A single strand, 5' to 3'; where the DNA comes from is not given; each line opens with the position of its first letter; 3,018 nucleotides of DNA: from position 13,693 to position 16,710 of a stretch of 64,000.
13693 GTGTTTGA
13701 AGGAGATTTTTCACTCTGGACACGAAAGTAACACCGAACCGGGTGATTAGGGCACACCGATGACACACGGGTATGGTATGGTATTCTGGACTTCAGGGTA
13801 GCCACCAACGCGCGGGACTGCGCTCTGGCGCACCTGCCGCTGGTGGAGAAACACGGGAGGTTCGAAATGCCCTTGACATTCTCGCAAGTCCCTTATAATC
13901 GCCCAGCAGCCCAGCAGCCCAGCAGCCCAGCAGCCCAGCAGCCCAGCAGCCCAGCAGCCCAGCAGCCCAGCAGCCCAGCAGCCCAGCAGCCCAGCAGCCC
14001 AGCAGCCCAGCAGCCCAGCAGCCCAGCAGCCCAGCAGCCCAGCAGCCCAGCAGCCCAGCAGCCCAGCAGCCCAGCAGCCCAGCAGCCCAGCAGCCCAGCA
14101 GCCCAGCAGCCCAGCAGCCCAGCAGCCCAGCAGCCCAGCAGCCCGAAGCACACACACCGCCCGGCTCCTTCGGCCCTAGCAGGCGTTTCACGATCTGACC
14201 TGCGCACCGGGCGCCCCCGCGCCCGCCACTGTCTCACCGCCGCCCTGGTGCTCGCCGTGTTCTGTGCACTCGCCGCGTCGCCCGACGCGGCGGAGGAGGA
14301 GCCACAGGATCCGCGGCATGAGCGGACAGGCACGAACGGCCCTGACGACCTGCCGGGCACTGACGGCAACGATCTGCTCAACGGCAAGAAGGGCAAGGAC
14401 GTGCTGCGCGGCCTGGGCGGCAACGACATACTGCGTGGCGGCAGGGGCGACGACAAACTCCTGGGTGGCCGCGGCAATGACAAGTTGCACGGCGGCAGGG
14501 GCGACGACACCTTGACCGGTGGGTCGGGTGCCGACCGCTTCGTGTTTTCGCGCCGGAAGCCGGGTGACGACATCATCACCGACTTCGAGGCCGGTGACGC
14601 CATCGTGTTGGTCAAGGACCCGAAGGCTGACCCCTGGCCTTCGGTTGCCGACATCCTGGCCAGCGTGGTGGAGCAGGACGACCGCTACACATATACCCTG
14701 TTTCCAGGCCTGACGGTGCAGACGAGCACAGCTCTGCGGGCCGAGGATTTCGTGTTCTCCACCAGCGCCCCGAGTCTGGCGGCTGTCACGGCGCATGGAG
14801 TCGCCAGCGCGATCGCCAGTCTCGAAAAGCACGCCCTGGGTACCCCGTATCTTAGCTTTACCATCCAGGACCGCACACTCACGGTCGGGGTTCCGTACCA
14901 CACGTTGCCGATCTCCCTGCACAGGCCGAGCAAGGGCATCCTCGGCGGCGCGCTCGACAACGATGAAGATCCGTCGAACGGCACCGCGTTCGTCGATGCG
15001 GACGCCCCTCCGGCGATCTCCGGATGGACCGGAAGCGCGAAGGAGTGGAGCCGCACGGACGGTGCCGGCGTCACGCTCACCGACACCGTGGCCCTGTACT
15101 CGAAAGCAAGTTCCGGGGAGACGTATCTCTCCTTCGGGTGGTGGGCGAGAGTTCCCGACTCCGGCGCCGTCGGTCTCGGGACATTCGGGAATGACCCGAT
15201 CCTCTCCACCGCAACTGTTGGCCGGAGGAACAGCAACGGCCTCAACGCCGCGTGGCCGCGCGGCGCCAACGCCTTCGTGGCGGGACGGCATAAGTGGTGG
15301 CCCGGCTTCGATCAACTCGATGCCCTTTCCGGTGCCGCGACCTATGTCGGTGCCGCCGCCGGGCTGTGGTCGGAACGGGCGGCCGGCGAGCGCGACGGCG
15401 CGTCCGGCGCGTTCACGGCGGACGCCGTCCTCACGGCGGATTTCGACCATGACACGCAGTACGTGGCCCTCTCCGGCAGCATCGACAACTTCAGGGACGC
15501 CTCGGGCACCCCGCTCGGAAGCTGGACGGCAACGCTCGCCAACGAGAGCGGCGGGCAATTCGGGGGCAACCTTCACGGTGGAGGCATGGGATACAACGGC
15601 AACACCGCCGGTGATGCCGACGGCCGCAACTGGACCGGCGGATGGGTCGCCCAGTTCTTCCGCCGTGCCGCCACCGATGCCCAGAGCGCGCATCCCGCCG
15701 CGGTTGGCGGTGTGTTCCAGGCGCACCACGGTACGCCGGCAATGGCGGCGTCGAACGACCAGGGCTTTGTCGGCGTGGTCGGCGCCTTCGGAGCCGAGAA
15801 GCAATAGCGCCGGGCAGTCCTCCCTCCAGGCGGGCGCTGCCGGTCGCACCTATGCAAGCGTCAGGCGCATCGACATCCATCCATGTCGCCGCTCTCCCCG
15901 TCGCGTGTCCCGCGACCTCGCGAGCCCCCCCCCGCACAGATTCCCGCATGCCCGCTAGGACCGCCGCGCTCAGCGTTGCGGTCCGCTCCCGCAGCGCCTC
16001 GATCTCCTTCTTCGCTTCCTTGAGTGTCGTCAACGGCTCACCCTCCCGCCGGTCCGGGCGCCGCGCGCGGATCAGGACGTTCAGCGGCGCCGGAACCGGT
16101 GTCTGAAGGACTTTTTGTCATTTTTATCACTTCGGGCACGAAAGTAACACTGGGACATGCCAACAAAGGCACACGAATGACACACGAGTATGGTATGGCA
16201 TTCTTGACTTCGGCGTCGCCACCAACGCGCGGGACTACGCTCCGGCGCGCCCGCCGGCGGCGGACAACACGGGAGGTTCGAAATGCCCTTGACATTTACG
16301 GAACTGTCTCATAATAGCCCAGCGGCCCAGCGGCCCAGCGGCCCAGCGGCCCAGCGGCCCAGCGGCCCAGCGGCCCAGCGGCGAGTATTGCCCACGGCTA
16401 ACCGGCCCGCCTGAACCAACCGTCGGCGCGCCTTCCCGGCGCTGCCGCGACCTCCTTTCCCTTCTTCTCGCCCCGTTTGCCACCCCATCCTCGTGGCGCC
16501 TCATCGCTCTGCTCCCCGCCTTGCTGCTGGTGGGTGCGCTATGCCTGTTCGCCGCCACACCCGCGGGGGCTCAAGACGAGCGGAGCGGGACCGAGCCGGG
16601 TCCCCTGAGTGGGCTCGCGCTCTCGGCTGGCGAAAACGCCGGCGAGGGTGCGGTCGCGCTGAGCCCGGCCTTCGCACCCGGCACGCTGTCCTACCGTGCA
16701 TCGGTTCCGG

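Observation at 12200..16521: Portable octamer-repeat cassette that appears to phase-switch unrelated exported proteins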

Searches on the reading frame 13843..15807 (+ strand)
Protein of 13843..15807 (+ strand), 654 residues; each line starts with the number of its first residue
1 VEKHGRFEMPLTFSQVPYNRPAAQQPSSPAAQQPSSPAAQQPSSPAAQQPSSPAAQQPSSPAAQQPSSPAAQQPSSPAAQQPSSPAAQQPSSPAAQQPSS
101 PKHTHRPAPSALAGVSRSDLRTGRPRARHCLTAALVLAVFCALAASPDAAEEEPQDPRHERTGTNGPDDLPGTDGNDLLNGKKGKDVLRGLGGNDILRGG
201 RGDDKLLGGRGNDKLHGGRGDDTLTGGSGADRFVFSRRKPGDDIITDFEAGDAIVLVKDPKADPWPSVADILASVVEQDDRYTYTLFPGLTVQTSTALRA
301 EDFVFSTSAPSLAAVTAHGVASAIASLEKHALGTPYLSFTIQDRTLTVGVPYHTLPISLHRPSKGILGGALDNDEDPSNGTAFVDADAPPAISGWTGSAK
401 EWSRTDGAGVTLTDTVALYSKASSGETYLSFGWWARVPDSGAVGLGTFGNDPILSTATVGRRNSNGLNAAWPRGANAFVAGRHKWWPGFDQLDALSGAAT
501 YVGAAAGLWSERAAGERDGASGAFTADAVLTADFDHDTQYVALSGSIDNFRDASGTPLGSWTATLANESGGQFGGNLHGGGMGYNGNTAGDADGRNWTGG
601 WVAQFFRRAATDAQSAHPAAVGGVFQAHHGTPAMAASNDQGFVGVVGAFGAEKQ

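Call 8: search_protein_families(library=pfam, proteins=[window:14203-15807:+], max_evalue=0.01)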
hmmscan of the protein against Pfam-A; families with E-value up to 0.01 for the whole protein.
window:14203-15807:+ (534 aa): 1 family
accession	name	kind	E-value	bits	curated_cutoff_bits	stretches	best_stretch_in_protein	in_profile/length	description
PF00353.25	HemolysinCabind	-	2.3e-15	56.6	23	2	79-112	2-35/36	RTX calcium-binding nonapeptide repeat (4 copies)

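Call 55: find_encoding_contigs(protein=window:13843-15807:+, flank=3000, max_places=5)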
Protein window:13843-15807:+ (654 aa): no gene with exactly this product is on record in the collection.

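Call 57: find_homologous_proteins(query=window:14203-15804:+, max_evalue=1e-10)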
Query window:14203-15804:+ (534 aa): 1126 proteins with E <= 1e-10 among 8000 candidates; the best 120 are listed.
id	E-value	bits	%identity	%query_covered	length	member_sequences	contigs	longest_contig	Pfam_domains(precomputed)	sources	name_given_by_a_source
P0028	0.0e+0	1165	100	97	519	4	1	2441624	PF00353.26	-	-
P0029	4.1e-209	714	74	64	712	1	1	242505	PF00353.26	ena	-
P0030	1.4e-207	709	54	95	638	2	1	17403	PF00353.26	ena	-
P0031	4.7e-203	694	73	65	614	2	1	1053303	PF00353.26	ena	-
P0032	1.5e-201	689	71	65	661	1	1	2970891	PF00353.26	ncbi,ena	-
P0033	1.3e-200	686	72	65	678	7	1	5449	PF00353.26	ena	-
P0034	2.8e-198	678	68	64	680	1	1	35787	PF00353.26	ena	-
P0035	1.3e-193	663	70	65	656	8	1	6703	PF00353.26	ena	-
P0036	2.5e-190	652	69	65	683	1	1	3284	PF00353.26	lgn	-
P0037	1.4e-189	650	67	65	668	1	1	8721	PF00353.26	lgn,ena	-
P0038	2.9e-188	645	71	64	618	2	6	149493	PF00353.26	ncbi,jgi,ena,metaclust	metaclust:\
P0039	7.4e-177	608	69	63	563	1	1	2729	PF00353.26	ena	-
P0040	3.2e-147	510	70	65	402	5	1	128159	-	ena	-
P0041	1.8e-82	296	54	59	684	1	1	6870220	PF25835.1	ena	-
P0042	6.2e-66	241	40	20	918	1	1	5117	PF04151.22,PF00353.26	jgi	jgi:Ca2+-binding RTX toxin-like protein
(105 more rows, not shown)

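Call 58: find_encoding_contigs(protein=P0028, flank=4000, max_places=6)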
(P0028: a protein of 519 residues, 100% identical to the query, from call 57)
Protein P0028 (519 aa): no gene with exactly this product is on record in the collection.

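Call 59: list_cluster_members(proteins=[P0028, P0030, P0032])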
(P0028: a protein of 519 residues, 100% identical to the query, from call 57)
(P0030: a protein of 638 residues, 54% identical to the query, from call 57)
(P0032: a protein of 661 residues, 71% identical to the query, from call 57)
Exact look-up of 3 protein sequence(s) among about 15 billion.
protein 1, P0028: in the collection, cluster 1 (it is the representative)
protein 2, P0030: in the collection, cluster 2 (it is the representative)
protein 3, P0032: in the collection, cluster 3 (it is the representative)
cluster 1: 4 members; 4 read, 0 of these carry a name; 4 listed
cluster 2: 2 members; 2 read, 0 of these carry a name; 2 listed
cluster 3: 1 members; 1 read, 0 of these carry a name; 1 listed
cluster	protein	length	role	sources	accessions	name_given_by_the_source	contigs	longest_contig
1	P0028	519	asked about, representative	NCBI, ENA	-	-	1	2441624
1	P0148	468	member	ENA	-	-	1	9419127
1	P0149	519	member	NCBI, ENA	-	-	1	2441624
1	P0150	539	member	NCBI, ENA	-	-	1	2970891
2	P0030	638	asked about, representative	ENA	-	-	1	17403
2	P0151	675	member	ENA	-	-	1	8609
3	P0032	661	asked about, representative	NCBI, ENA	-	-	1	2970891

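Call 61: find_encoding_contigs(protein=P0150, flank=5000, max_places=4)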
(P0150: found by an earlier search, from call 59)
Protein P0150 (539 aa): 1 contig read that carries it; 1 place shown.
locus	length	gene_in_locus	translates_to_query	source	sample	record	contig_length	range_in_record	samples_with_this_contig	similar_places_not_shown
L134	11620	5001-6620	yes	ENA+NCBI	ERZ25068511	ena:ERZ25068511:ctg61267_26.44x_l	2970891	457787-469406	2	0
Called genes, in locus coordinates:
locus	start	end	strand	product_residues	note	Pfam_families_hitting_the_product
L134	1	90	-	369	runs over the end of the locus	PF01571:GCV_T, PF08669:GCV_T_C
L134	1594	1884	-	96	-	-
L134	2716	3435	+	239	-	PF12728:HTH_17 (weak)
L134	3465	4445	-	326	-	PF00589:Phage_integrase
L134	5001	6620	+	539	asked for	PF00353:HemolysinCabind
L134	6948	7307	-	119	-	-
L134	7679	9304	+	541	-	-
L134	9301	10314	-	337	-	PF01590:GAF, PF13185:GAF_2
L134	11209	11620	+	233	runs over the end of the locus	PF09084:NMT1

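Call 65: find_encoding_contigs(protein=P0032, flank=3000, max_places=3)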
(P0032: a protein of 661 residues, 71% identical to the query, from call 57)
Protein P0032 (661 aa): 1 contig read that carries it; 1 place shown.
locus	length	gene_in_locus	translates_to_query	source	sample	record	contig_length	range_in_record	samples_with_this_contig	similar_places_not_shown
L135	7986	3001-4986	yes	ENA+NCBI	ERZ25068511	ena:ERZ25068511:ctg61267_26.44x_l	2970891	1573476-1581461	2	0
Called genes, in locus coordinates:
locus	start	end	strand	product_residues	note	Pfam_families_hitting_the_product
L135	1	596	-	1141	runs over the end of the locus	PF12733:Cadherin-like, PF03797:Autotransporter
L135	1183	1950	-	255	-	-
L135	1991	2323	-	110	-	-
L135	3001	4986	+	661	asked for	PF00353:HemolysinCabind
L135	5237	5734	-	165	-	PF14236:DruA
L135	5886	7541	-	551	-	-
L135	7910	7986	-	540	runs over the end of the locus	-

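Call 73: list_cluster_members(proteins=[L134:9301-10314:-, L134:7679-9304:+, L134:3465-4445:-, L135:5886-7541:-, L135:1183-1950:-, L133:17133-18503:+, L133:18752-19882:+, L013:1559-3448:+, L011:2243-3226:+, L012:1598-2518:+])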
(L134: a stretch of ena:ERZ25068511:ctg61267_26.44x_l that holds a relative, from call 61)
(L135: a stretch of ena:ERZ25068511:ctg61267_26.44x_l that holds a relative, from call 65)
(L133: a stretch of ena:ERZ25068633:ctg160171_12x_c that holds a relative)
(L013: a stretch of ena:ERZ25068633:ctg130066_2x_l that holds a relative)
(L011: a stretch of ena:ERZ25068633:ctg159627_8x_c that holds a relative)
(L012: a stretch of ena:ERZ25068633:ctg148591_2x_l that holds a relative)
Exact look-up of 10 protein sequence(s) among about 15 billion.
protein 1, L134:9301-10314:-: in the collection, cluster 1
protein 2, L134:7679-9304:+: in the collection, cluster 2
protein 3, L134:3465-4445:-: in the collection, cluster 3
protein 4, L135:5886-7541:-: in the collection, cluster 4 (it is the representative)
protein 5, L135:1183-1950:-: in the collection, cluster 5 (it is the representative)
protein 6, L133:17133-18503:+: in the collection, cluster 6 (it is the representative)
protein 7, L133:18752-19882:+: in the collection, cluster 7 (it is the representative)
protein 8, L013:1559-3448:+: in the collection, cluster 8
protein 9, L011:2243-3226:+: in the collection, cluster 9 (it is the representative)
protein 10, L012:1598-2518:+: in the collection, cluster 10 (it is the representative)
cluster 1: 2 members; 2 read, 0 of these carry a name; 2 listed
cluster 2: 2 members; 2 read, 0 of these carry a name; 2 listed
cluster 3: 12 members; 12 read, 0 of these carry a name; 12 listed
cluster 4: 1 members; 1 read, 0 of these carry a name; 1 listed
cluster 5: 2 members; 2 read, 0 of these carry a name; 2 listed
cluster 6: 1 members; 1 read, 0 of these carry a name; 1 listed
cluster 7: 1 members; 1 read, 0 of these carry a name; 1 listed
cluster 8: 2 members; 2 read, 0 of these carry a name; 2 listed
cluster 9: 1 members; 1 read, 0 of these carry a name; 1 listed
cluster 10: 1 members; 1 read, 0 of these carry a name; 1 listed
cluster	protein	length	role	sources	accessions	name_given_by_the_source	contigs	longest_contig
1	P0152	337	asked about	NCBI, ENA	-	-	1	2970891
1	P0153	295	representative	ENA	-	-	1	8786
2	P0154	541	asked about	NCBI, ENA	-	-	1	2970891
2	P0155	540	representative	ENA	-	-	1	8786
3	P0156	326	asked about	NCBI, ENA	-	-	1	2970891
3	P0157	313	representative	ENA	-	-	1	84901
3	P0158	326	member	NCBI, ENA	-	-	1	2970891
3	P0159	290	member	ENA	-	-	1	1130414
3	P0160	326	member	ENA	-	-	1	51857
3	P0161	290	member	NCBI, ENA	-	-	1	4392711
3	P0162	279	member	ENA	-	-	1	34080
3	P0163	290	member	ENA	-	-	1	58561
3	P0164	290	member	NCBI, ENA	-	-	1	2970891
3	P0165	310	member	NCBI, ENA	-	-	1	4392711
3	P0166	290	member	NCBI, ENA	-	-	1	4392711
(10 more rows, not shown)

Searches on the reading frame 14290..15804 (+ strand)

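Call 86: search_protein_families(library=ncbifam, proteins=[window:14290-15804:+], max_evalue=0.001)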
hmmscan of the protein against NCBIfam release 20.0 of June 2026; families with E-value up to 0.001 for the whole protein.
window:14290-15804:+ (505 aa): 7 families
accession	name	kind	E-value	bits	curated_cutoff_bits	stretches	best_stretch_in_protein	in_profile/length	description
NF046115.1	Ca_rpt_SMc04171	equivalog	9.4e-23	81.1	625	1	13-131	418-542/574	SMc04171 family calcium-binding repeat protein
NF033943.0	RTX_toxin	subfamily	8.5e-17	60.6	1000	1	13-105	727-820/930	RTX family hemolysin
NF050046.1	PueAB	exception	2.6e-14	52.6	670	2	49-119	509-578/616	polyurethane esterase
NF033203.1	entero_EhxA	exception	8.3e-14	50.7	2000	1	18-84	720-831/997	enterohemolysin EhxA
NF035945.1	Zn_serralysin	subfamily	1.2e-12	47.8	500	2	43-103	326-390/462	serralysin family metalloprotease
NF052454.1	BtaGlycanEglC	equivalog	1.9e-09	37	700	1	53-107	108-161/459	endo-1,3-1,4-beta-glycanase EglC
NF053766.1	ZapA_metallo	exception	3.3e-09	36.3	940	1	32-103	335-410/483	ZapA family metalloprotease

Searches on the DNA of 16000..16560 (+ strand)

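Call 9: search_dna_similar(query=window:16100-16320:+, collection=plasmids, mode=distant, max_evalue=0.001)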
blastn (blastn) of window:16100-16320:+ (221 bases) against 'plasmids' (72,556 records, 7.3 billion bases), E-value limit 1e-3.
Records with a match: 1; places in all: 1; records where one place covers at least 80% of the query: 0.
Best place of each record, by identity: 80-90% 1.
By first word of the organism name: Gemmatirosa 1.
By predicted mobility (MOB-suite, as given by PLSDB): non-mobilizable 1.
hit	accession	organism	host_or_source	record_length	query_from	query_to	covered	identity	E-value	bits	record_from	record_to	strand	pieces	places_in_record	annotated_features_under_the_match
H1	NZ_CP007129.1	Gemmatirosa kalamazoonensis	-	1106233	129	166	17%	89.5%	4e-4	52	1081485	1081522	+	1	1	record has no annotation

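Call 85: search_rna_families(source=window, start=16000, end=16560, threshold=evalue, max_evalue=1)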
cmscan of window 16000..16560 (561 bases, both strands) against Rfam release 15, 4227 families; matches with E-value up to 1: 0.
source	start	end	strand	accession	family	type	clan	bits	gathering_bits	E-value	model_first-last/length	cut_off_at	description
